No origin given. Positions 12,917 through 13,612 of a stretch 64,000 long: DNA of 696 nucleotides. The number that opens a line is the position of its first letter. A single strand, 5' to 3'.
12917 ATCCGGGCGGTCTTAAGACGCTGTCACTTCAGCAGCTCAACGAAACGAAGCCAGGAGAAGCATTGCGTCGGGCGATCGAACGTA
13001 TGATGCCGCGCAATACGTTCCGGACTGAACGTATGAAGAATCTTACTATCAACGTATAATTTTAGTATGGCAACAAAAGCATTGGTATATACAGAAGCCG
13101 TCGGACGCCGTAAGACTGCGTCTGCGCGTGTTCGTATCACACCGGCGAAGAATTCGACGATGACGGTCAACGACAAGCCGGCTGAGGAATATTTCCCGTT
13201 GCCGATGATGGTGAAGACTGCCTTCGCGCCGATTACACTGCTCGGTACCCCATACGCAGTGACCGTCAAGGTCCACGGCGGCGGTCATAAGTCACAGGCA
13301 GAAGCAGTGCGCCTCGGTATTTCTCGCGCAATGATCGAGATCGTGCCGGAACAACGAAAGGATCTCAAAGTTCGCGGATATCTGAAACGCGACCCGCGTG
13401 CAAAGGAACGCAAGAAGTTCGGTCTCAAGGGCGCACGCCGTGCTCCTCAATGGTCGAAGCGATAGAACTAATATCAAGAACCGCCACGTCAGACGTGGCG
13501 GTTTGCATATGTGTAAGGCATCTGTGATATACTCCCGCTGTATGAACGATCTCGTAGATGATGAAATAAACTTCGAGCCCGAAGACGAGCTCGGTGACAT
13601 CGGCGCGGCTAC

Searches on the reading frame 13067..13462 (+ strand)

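Call 39: search_protein_families(library=pfam, proteins=[window:13067-13462:+], max_evalue=0.001)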
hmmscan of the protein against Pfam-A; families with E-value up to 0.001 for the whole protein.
window:13067-13462:+ (132 aa): 1 family
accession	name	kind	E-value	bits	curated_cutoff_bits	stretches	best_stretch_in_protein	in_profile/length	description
PF00380.25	Ribosomal_S9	-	4.1e-40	137.4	22.5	1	13-132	1-121/121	Ribosomal protein S9/S16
